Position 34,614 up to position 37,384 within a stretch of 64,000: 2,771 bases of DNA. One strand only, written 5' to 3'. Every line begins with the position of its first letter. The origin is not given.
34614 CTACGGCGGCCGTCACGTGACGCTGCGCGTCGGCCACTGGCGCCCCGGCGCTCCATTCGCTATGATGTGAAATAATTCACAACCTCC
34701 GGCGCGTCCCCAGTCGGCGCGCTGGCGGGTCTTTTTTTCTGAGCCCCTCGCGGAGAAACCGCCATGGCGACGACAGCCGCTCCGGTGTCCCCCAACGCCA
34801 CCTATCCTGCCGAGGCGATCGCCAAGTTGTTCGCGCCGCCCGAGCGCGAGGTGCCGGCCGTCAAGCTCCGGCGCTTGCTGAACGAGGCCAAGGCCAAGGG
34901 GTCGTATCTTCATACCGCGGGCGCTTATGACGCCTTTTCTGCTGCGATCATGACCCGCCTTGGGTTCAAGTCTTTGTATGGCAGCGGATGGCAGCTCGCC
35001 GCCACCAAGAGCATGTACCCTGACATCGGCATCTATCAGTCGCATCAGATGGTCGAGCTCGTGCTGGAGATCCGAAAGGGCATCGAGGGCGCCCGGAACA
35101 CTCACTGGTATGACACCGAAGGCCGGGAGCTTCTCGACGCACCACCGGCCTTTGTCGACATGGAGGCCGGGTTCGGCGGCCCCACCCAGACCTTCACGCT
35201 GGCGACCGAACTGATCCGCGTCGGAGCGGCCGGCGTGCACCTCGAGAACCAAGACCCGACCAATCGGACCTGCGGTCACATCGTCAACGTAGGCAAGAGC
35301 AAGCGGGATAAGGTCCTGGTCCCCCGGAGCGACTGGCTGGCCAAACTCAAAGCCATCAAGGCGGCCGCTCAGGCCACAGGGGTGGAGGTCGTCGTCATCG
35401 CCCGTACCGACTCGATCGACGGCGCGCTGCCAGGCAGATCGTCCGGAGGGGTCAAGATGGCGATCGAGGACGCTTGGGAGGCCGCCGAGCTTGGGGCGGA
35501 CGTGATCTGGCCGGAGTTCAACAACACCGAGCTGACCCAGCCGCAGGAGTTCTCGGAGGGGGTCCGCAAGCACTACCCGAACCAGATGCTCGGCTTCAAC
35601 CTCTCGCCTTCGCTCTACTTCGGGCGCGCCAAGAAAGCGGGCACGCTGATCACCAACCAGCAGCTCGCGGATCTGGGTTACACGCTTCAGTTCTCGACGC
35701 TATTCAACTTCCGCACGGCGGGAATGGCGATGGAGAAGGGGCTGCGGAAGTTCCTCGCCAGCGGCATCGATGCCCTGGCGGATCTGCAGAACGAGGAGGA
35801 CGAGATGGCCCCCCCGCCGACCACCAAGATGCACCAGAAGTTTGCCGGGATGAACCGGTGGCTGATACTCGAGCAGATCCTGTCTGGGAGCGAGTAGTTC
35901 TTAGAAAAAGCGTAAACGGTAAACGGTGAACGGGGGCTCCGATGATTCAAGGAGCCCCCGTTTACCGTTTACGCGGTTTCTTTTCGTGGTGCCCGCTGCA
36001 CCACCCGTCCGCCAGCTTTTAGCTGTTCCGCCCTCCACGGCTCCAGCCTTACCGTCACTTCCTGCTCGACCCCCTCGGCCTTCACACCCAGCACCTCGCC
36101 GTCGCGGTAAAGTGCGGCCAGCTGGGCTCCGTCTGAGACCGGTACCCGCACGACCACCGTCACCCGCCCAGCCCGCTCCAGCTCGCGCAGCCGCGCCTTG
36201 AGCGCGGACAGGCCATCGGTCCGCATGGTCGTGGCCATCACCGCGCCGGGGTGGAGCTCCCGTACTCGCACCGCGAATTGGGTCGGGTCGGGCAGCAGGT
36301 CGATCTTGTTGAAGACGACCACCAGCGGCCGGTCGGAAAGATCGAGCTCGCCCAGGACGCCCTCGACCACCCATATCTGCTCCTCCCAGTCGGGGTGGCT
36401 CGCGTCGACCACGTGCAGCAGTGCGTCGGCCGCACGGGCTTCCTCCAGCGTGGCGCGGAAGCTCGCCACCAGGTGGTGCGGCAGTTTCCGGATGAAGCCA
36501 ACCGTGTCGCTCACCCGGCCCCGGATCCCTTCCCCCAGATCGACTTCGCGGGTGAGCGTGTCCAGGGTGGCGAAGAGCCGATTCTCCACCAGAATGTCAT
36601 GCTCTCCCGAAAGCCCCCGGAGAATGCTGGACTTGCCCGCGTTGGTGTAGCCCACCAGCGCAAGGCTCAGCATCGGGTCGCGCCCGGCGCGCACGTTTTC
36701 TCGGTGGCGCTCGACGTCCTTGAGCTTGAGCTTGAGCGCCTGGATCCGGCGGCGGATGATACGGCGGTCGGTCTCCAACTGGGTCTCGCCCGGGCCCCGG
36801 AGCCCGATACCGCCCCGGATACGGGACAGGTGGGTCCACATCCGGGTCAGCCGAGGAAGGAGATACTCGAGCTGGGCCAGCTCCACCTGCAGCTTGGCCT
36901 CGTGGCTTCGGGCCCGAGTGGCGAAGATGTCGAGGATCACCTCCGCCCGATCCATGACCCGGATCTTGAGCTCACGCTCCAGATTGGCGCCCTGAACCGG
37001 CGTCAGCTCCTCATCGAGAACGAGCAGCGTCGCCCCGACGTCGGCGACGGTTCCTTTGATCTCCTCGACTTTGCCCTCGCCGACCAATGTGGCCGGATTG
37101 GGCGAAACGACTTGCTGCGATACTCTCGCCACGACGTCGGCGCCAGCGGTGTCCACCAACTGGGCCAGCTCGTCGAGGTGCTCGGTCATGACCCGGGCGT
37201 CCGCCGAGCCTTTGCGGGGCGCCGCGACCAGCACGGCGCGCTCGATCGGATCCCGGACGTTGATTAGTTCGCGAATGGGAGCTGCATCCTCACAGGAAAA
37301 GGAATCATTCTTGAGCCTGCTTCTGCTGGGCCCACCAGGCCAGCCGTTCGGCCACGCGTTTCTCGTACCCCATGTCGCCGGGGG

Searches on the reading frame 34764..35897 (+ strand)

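Call 73: search_protein_families(library=pfam, proteins=[window:34764-35897:+], max_evalue=0.00001)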
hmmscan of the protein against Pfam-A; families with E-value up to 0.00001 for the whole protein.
window:34764-35897:+ (377 aa): 2 families
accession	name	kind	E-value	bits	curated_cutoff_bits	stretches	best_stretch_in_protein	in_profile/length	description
PF00463.27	ICL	-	3.2e-42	145.2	26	2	225-369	360-503/526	Isocitrate lyase family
PF13714.12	PEP_mutase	-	1.7e-21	77.3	31.5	1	43-257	5-183/240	Phosphoenolpyruvate phosphomutase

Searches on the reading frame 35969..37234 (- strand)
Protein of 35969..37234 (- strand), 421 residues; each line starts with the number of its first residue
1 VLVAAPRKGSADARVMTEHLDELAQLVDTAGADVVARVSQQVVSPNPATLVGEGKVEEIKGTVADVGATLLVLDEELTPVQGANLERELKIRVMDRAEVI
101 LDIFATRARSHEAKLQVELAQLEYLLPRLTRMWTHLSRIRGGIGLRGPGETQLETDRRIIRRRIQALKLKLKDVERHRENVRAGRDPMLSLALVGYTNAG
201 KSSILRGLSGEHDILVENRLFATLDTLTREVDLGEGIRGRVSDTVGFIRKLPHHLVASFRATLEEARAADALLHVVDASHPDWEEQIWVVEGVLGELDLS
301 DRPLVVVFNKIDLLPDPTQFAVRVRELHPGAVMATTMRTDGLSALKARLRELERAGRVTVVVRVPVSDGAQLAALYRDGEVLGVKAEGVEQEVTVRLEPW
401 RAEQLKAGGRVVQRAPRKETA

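Call 73: search_protein_families(library=pfam, proteins=[window:35969-37234:-], max_evalue=0.00001)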
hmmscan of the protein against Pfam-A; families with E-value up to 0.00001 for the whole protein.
window:35969-37234:- (421 aa): 3 families
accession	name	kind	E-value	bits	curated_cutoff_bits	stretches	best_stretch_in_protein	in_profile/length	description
PF16360.10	GTP-bdg_M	-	2.1e-33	115.2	29.5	1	107-185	1-79/79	GTP-binding GTPase Middle Region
PF13167.11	GTP-bdg_N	-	2.4e-30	105.4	25.4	1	18-105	2-89/89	GTP-binding GTPase N-terminal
PF01926.29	MMR_HSR1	-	2.7e-18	66.6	21.9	1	191-310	2-113/113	50S ribosome-binding GTPase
